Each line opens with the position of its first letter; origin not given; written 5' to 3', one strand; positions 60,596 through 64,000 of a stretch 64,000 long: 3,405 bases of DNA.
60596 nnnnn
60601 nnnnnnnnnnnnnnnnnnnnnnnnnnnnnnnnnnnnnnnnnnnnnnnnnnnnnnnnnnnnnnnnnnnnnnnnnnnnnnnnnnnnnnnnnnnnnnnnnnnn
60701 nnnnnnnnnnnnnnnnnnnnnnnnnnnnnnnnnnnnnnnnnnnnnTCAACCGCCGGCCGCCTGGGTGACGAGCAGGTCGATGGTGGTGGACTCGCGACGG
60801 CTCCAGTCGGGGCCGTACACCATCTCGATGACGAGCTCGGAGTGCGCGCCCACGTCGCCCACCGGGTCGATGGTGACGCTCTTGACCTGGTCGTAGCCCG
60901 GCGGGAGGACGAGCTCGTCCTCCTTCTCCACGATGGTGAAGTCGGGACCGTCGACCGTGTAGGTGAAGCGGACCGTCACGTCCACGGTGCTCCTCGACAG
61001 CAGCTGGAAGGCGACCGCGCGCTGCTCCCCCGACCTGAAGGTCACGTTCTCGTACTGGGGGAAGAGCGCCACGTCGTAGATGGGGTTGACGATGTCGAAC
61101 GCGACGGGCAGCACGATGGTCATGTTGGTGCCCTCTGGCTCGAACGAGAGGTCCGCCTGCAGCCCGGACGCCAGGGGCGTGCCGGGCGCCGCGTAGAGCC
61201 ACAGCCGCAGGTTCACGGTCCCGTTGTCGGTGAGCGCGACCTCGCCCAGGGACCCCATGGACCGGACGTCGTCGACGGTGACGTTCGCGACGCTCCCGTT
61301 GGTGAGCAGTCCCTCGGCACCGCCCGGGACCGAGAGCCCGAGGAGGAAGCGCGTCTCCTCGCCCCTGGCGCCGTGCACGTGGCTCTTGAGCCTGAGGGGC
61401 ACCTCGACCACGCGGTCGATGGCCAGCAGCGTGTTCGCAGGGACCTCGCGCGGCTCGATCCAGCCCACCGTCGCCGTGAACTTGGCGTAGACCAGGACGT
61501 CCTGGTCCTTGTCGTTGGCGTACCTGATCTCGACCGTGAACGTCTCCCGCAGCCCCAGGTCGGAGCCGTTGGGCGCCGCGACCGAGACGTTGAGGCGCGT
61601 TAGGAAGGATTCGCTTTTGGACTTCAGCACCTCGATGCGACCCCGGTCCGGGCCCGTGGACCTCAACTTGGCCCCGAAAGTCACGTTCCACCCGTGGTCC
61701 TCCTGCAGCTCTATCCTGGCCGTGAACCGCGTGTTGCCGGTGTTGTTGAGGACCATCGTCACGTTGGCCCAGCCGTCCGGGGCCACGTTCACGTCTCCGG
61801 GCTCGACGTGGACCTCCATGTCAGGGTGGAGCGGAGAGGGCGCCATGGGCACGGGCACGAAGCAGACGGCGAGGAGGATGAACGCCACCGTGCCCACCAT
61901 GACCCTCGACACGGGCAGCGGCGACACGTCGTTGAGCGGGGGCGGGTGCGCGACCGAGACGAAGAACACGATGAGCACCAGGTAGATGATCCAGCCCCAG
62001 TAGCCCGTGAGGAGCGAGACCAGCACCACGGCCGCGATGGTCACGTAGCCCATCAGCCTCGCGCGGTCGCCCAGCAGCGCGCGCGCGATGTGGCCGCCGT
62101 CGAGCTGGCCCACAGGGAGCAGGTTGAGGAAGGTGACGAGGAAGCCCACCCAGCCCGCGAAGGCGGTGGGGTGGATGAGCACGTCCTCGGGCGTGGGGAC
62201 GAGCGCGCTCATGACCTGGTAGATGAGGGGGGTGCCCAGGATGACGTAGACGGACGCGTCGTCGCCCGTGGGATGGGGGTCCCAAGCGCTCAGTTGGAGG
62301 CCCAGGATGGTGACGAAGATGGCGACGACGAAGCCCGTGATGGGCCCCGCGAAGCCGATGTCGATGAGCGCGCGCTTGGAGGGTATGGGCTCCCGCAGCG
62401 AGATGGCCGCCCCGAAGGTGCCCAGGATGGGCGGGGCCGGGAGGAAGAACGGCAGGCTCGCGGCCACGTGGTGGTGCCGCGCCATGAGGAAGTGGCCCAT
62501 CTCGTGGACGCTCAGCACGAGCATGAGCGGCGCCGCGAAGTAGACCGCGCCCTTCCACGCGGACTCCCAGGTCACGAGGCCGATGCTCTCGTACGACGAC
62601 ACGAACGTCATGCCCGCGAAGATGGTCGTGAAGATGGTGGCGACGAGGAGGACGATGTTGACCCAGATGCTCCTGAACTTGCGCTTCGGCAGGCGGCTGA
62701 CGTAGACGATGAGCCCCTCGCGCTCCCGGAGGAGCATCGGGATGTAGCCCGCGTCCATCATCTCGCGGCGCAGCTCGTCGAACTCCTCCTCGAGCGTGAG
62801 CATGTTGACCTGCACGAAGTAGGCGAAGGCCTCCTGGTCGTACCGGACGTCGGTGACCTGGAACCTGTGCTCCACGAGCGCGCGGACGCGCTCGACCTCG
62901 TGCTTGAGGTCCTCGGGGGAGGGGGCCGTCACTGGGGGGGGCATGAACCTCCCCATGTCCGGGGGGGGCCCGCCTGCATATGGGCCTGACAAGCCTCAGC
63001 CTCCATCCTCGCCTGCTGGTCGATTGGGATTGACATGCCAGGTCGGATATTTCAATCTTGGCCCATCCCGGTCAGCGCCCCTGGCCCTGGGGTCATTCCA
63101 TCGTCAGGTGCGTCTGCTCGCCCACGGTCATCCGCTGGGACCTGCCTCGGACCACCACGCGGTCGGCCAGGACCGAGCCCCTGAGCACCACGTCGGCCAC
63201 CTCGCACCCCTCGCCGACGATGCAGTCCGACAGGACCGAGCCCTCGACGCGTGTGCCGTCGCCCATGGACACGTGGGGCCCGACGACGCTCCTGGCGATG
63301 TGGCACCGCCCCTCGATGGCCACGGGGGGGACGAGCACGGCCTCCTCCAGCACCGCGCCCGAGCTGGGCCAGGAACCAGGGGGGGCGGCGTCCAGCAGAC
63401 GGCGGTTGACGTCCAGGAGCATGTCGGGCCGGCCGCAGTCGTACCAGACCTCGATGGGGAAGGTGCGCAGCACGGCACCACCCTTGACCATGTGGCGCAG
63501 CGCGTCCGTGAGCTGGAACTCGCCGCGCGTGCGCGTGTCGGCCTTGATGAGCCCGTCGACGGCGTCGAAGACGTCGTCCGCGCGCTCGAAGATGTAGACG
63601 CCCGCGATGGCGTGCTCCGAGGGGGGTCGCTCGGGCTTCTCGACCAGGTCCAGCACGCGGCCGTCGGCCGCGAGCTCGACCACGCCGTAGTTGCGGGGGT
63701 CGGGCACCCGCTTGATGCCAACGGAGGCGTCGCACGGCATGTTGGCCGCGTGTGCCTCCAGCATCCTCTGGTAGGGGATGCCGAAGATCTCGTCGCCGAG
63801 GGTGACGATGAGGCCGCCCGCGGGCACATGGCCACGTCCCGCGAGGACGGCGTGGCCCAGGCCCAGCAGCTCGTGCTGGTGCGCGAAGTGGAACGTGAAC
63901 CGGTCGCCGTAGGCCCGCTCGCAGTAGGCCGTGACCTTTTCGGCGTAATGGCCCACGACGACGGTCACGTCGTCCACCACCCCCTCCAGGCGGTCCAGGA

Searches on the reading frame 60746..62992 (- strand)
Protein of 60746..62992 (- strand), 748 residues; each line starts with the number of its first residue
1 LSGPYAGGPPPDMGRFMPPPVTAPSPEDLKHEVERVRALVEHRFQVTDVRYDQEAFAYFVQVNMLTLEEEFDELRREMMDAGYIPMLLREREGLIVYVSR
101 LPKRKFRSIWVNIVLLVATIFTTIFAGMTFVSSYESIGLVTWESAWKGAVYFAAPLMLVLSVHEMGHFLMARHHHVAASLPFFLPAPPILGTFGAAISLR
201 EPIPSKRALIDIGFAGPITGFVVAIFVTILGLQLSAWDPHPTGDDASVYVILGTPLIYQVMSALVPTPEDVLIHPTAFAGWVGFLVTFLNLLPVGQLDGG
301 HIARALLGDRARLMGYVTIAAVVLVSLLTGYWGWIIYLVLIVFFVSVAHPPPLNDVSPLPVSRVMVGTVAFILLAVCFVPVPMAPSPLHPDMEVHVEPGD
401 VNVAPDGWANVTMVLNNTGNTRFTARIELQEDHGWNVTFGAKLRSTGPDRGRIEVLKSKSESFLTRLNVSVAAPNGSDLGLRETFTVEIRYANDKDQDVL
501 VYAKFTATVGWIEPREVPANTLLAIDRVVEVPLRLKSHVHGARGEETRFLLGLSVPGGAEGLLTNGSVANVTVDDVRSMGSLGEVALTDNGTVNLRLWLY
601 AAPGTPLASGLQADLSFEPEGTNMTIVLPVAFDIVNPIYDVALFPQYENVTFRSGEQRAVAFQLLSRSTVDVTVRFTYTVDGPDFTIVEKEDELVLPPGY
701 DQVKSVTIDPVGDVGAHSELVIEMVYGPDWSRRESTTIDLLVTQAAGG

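Call 11: search_protein_families(library=pfam, proteins=[window:60746-62992:-])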
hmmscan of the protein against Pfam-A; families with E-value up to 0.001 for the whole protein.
window:60746-62992:- (748 aa): 1 family
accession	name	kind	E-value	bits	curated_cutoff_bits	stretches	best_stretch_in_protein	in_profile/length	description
PF02163.28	Peptidase_M50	-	1.6e-22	80.4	27.2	1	151-317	1-204/221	Peptidase family M50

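Call 53: find_encoding_contigs(protein=window:60746-62992:-, flank=10000, max_places=3)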
Protein window:60746-62992:- (748 aa): no gene with exactly this product is on record in the collection.

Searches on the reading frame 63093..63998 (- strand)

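Call 11: search_protein_families(library=pfam, proteins=[window:63093-63998:-])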
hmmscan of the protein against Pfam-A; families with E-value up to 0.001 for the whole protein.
window:63093-63998:- (301 aa): 3 families
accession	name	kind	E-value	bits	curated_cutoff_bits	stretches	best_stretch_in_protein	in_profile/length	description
PF00483.29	NTP_transferase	-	1.3e-22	81.1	21.2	1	9-202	47-243/245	Nucleotidyl transferase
PF25084.1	LbH_EIF2B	-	1.7e-06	28.4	54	1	217-284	18-88/105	EIF2B subunit epsilon LbH domain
PF24894.1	Hexapep_GlmU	-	3.9e-06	27.3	23.3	0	213-255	28-70/104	GlmU-like, C-terminal hexapeptide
